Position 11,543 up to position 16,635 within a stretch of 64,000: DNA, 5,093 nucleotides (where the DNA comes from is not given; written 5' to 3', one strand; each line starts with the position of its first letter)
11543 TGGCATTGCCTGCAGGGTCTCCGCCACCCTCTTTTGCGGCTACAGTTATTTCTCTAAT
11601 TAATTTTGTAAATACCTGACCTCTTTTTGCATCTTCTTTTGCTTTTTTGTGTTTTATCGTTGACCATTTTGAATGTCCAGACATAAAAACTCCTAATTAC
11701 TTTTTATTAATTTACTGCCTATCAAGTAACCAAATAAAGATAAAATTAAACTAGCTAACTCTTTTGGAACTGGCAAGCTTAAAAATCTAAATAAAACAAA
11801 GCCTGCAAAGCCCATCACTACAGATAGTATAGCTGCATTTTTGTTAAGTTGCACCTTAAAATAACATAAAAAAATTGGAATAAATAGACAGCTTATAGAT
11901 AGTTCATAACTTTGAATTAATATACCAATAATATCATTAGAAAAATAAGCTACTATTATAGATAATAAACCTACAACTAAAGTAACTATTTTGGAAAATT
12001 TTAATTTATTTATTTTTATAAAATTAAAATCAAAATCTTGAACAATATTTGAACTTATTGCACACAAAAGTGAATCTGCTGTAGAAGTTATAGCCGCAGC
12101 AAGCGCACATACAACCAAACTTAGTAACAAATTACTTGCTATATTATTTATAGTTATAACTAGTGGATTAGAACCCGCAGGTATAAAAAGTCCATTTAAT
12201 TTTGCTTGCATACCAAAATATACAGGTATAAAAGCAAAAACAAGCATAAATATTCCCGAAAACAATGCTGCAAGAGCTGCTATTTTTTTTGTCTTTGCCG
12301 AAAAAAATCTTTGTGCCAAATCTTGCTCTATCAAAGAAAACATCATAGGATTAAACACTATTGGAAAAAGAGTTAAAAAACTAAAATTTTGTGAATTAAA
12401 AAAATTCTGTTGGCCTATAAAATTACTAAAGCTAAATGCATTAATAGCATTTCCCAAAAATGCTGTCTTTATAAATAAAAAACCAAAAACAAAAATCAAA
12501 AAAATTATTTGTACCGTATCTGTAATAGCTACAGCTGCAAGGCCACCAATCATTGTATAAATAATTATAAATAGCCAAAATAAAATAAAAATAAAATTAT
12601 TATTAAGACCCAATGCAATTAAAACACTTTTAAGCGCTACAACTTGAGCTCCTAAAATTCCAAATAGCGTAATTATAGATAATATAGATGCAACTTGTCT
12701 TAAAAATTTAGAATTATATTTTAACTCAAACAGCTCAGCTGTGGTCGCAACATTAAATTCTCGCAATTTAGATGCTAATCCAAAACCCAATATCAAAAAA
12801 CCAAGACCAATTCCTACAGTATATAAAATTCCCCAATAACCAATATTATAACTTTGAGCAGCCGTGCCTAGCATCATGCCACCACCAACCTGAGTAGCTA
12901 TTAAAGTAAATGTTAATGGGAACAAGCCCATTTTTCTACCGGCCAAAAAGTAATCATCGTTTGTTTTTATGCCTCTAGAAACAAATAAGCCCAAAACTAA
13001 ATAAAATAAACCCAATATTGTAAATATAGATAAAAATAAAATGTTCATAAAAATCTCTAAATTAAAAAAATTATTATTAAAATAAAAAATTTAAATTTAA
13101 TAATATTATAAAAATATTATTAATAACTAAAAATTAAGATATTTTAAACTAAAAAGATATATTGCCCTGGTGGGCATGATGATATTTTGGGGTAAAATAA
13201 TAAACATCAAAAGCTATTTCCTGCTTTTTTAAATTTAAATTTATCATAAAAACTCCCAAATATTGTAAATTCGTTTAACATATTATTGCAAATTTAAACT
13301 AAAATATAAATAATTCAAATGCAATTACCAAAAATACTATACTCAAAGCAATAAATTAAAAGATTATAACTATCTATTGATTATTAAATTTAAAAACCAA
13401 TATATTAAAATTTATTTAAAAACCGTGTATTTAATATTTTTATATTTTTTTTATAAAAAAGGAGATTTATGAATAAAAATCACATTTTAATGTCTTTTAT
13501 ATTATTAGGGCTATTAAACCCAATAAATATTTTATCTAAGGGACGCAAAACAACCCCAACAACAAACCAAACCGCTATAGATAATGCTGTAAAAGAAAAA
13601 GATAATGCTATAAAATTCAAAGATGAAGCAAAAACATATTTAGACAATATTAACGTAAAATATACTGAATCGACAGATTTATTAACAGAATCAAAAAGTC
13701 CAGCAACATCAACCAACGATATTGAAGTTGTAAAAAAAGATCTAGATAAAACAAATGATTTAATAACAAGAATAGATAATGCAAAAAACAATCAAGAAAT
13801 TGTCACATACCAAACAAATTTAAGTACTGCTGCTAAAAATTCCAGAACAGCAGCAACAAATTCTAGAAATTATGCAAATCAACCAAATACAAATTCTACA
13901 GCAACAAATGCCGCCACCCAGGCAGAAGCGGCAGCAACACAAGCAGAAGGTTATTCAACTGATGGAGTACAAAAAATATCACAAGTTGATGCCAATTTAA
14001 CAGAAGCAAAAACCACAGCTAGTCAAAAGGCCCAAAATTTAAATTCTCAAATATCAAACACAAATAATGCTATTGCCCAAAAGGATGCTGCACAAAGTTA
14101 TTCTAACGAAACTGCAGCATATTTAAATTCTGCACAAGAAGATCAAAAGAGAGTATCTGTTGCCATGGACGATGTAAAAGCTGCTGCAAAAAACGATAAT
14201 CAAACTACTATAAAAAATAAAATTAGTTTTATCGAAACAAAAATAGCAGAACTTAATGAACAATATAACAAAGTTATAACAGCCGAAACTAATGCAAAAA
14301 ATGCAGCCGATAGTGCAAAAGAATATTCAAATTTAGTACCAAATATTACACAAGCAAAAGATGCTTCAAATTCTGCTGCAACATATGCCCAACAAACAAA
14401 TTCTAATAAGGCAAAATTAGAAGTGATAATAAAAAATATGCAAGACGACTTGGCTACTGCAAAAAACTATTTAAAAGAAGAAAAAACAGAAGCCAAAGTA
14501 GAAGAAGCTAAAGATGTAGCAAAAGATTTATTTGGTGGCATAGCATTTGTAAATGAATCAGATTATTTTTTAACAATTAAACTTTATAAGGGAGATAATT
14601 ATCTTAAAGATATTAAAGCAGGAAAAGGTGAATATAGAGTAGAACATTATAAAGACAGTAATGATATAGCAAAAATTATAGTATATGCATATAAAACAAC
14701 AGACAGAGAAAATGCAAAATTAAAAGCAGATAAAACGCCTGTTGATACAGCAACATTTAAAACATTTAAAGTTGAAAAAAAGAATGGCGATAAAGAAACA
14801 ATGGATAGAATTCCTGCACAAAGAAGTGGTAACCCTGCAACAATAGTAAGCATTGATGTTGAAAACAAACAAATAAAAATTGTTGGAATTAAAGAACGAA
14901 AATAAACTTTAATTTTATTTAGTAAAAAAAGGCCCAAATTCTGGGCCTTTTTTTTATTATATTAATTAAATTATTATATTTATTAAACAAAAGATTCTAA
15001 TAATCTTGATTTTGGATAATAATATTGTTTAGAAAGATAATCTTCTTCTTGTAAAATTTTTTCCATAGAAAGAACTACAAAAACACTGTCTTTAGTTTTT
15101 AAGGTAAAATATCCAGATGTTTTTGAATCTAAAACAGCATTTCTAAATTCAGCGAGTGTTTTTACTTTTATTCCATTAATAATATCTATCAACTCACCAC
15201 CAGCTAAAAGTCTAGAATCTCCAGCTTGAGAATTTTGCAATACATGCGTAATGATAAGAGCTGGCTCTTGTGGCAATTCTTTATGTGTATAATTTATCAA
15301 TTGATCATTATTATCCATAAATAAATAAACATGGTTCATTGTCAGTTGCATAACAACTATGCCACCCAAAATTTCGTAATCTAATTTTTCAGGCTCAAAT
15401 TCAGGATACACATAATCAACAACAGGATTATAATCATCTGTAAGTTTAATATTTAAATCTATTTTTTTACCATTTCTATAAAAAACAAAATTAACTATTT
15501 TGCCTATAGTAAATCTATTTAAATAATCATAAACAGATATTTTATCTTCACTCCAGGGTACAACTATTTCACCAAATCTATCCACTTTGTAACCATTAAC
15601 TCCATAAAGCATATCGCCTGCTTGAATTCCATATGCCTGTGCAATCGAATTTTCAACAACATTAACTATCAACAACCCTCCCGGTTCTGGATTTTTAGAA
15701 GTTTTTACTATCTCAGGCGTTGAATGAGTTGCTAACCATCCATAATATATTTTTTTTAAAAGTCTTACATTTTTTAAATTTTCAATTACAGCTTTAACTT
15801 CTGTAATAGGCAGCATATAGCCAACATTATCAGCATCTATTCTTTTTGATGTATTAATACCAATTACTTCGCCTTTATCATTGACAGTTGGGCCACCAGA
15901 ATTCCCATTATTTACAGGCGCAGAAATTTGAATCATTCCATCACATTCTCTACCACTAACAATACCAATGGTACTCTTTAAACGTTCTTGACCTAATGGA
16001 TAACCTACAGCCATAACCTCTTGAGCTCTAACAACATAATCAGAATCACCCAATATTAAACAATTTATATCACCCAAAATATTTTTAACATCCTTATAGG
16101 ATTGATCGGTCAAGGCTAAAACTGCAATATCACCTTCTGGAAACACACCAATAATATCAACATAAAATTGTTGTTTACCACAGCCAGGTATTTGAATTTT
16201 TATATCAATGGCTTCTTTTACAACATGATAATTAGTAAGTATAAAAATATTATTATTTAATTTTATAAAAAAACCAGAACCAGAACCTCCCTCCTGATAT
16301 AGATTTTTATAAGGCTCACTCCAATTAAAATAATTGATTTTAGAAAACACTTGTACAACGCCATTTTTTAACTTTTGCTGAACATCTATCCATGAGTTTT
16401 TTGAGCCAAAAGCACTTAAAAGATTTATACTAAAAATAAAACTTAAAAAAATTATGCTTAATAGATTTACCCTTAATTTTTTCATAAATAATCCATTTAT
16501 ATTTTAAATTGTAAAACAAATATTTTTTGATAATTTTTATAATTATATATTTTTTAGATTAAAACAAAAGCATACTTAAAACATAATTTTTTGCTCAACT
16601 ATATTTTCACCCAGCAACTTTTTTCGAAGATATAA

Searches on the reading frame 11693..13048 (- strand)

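Call 13: search_protein_families(library=pfam, proteins=[window:11693-13048:-], max_evalue=0.00001)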
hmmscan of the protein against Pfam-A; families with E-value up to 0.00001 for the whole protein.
window:11693-13048:- (451 aa): 1 family
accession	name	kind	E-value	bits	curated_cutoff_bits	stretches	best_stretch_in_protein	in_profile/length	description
PF00474.23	SSF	-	1.7e-31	109.9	22.8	1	33-413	1-406/406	Sodium:solute symporter family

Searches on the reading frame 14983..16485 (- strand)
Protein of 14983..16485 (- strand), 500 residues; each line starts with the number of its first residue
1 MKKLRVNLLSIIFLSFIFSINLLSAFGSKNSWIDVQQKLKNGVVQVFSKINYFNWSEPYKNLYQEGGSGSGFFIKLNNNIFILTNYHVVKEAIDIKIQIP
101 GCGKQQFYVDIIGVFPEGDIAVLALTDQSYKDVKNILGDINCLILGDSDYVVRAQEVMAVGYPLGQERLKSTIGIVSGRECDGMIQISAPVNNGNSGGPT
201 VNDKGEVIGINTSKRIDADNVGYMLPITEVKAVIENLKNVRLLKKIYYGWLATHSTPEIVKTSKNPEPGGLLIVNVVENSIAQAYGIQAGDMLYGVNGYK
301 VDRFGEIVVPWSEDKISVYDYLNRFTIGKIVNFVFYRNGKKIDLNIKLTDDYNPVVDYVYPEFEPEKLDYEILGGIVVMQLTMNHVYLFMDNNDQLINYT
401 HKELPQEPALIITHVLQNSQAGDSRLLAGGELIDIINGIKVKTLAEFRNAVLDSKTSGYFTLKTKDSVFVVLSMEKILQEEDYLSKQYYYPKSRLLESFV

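Call 13: search_protein_families(library=pfam, proteins=[window:14983-16485:-], max_evalue=0.00001)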
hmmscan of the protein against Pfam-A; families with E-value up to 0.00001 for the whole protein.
window:14983-16485:- (500 aa): 6 families
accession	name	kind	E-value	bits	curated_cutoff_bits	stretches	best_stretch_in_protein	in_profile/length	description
PF13365.12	Trypsin_2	-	5.2e-22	79.6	27.6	1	69-210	1-144/144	Trypsin-like peptidase domain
PF00089.32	Trypsin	-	1.6e-11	44.9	20.6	1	77-233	33-219/220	Trypsin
PF13180.12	PDZ_2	-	2.5e-08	34.5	27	0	269-348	12-80/80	PDZ domain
PF17815.7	PDZ_3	-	3.2e-07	30.6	22.8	1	366-491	8-139/145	PDZ domain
PF00595.29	PDZ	-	1.6e-06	28.8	23.2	0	269-303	25-59/81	PDZ domain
PF17820.7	PDZ_6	-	1e-05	25.6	27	0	273-304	2-33/54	PDZ domain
